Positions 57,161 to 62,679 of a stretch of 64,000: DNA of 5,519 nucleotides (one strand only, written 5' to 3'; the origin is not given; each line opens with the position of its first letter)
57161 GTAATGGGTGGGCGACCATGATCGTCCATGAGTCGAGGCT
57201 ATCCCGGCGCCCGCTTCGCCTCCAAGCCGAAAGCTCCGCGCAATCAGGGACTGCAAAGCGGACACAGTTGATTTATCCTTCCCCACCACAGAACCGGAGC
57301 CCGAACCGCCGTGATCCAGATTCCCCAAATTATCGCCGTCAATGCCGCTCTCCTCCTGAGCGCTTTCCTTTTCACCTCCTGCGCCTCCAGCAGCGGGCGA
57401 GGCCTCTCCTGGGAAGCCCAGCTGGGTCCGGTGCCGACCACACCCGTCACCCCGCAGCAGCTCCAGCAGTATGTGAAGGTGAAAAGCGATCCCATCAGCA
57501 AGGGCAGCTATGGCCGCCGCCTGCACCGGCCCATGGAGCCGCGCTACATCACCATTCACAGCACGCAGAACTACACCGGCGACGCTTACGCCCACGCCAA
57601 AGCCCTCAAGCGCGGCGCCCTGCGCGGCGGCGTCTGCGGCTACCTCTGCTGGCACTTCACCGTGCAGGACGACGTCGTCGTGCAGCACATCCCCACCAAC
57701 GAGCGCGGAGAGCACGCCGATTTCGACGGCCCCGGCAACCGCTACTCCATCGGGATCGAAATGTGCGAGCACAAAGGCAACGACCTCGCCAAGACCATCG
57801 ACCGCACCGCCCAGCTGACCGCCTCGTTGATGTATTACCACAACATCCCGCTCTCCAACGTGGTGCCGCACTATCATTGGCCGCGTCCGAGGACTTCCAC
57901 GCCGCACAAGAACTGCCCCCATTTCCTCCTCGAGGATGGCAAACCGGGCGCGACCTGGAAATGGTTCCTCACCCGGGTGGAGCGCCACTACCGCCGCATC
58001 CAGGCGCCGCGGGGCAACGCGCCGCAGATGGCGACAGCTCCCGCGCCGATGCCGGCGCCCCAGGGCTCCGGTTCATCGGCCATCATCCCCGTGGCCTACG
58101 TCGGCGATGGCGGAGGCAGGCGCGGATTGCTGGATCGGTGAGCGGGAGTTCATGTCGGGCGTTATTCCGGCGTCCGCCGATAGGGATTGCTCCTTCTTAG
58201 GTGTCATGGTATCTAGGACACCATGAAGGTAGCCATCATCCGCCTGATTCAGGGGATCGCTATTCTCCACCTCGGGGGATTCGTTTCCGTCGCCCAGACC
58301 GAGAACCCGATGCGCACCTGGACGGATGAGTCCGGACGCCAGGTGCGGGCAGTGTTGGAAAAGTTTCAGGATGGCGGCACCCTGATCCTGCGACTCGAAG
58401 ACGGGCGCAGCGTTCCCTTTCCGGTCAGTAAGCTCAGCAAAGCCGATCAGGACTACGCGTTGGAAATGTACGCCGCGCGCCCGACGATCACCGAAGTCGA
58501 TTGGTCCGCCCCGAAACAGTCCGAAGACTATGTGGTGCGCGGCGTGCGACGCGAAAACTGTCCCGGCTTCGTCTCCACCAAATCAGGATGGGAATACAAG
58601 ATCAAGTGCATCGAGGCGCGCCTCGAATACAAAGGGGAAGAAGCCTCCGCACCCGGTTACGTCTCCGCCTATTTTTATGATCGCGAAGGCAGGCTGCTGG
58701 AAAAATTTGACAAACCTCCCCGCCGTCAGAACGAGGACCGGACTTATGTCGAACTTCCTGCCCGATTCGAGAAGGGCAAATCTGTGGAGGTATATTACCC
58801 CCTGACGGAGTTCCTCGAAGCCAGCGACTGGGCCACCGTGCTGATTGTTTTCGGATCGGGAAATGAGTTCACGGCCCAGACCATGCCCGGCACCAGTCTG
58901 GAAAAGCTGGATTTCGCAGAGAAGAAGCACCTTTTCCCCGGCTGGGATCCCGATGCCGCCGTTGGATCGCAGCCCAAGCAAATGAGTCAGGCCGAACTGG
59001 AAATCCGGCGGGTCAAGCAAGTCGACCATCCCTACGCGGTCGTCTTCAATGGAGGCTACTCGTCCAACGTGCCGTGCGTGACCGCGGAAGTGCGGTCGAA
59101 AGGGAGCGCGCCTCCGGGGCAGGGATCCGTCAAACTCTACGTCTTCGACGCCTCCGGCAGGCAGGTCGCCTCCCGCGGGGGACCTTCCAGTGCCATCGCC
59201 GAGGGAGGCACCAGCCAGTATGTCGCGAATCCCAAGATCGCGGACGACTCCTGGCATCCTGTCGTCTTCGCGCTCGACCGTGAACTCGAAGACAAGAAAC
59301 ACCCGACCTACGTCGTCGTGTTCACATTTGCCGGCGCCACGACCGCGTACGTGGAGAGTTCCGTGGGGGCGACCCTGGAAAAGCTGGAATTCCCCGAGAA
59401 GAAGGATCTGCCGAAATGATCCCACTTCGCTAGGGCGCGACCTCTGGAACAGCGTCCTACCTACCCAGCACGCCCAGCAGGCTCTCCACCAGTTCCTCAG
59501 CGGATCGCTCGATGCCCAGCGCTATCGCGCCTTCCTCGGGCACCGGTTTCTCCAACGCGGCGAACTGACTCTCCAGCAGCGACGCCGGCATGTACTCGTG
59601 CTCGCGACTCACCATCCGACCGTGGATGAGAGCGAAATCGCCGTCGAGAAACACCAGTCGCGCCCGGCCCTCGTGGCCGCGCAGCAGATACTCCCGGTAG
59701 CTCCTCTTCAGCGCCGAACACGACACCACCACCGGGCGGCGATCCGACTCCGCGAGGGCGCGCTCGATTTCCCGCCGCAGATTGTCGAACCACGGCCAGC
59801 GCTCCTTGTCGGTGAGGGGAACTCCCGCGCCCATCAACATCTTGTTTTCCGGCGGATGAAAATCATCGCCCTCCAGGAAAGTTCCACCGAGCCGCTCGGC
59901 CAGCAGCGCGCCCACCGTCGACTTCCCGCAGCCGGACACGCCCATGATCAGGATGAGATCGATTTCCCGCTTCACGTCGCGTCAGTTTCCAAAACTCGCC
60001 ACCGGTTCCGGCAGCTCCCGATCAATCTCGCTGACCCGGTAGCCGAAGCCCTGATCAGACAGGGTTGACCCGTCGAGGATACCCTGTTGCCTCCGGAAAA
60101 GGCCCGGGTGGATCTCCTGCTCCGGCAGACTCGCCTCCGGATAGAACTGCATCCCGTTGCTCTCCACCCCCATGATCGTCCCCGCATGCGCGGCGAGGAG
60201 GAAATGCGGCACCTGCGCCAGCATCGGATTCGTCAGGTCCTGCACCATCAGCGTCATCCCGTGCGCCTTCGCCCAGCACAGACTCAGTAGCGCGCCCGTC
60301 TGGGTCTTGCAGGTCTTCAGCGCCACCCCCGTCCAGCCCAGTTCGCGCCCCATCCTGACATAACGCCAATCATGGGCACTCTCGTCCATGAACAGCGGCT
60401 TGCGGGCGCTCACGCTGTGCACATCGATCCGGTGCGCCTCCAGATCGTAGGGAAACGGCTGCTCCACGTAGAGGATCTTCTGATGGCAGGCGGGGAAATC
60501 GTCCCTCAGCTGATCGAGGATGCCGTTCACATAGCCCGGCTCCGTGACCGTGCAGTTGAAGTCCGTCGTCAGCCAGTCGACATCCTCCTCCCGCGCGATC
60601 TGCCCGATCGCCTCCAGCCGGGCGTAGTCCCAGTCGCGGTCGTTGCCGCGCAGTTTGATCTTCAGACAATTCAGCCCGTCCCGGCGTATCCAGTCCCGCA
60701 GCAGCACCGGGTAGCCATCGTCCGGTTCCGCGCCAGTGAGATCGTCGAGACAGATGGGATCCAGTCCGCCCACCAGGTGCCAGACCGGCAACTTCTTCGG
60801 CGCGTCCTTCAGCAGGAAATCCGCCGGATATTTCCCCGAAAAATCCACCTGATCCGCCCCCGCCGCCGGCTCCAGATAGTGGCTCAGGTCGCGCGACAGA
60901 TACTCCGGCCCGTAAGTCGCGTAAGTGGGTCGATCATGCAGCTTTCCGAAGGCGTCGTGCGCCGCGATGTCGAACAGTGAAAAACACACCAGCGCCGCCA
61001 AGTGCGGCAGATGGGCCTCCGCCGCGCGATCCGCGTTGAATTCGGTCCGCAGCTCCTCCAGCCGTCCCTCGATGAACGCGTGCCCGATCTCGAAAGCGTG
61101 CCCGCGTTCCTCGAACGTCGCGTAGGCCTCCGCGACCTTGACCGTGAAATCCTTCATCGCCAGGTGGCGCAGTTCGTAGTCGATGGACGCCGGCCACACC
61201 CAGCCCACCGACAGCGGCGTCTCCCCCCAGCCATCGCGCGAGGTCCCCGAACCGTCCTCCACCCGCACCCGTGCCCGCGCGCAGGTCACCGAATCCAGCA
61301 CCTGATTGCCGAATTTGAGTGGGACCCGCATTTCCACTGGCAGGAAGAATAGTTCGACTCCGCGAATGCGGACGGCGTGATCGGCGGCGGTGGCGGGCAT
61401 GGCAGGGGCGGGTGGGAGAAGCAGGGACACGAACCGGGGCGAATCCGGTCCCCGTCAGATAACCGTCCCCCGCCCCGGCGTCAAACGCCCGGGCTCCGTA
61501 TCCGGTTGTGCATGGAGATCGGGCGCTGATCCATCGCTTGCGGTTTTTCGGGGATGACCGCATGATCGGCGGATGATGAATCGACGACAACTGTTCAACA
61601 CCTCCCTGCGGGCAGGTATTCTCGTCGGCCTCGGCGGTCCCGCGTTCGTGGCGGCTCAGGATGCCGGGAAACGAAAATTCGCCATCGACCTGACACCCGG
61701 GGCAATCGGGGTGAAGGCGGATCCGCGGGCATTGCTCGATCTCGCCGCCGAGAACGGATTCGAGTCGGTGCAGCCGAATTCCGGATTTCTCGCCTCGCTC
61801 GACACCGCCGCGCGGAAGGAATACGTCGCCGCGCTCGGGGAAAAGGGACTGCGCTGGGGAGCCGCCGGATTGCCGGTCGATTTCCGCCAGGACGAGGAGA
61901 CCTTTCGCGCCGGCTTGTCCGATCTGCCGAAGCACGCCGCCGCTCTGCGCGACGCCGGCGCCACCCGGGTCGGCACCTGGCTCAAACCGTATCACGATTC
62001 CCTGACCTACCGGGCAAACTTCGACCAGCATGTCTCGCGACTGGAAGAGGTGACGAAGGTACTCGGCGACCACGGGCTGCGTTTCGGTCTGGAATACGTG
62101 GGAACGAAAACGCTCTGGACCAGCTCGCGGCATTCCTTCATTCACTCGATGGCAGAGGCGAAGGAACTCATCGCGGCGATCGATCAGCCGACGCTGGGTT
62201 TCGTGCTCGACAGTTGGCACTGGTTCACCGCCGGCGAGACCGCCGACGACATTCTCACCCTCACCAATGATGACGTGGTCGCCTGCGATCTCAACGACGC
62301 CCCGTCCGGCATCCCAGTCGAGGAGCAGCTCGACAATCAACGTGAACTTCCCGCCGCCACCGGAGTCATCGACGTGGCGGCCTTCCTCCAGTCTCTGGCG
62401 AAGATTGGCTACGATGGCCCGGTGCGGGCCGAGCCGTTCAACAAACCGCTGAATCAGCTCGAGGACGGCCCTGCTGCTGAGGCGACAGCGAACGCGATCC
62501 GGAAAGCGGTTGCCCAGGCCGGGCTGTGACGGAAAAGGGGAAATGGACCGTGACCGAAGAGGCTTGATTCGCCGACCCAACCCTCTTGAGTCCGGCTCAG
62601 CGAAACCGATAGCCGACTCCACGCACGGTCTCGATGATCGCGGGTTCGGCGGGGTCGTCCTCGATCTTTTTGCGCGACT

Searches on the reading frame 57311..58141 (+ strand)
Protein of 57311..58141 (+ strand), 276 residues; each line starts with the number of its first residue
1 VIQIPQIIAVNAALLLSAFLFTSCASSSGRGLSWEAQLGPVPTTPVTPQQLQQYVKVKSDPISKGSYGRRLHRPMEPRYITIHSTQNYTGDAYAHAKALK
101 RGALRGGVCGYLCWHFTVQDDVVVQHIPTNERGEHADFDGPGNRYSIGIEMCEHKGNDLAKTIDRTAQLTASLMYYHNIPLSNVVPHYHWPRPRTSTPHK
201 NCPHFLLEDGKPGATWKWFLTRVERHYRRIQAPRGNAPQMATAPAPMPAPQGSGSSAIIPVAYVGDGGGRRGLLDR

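Call 90: search_protein_families(library=pfam, proteins=[window:57311-58141:+], max_evalue=0.0001)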
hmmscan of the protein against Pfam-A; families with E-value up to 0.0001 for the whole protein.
window:57311-58141:+ (276 aa): 1 family
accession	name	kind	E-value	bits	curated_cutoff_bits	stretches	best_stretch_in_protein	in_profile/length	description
PF01510.30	Amidase_2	-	2.8e-18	67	26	1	75-203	3-129/131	N-acetylmuramoyl-L-alanine amidase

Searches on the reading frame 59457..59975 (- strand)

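Call 53: search_protein_families(library=pfam, proteins=[window:59457-59975:-], max_evalue=0.001)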
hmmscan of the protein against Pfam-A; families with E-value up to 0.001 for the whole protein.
window:59457-59975:- (172 aa): 3 families
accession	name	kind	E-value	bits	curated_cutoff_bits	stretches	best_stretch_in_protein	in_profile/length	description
PF13671.12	AAA_33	-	2.5e-09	38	27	1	7-142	1-141/143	AAA domain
PF01202.28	SKI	-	1.3e-07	32.3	22.1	1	15-126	2-107/159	Shikimate kinase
PF13238.12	AAA_18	-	1.8e-05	25.7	29.4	1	8-85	1-78/128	AAA domain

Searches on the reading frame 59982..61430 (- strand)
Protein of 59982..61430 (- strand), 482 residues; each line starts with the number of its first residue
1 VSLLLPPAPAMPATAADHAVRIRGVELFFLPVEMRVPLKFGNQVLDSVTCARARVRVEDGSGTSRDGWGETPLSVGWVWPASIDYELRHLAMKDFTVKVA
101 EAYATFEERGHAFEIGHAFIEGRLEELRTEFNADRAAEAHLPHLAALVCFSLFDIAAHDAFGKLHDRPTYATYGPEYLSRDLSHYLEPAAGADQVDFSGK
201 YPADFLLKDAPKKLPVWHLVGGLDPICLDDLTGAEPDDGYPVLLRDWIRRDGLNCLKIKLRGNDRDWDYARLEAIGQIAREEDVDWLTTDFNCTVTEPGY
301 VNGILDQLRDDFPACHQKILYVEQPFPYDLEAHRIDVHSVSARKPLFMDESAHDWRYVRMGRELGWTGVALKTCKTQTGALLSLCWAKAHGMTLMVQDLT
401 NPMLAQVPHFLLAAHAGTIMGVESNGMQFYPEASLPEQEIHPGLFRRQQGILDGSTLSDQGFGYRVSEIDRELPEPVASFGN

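Call 53: search_protein_families(library=pfam, proteins=[window:59982-61430:-], max_evalue=0.001)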
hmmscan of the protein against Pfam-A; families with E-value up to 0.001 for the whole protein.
window:59982-61430:- (482 aa): 1 family
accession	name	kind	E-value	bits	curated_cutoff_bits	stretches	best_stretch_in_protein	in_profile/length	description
PF13378.12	MR_MLE_C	-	6.9e-09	36.2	29.4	1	245-466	7-215/219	Enolase C-terminal domain-like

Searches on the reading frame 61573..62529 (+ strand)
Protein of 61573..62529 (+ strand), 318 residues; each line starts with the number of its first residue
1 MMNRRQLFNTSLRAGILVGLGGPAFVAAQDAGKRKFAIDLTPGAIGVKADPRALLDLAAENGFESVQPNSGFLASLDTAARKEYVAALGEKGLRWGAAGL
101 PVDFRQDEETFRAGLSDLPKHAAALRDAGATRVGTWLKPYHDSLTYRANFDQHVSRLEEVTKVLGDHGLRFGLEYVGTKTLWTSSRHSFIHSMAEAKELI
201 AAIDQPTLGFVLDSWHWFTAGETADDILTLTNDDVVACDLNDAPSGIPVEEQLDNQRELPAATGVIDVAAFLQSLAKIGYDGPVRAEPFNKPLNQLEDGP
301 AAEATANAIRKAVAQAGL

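Call 53: search_protein_families(library=pfam, proteins=[window:61573-62529:+], max_evalue=0.001)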
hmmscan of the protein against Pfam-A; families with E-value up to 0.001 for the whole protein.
window:61573-62529:+ (318 aa): 1 family
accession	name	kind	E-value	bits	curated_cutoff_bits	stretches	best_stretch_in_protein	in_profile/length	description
PF01261.30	AP_endonuc_2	-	3e-26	93.1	31.1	1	55-305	1-242/249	Xylose isomerase-like TIM barrel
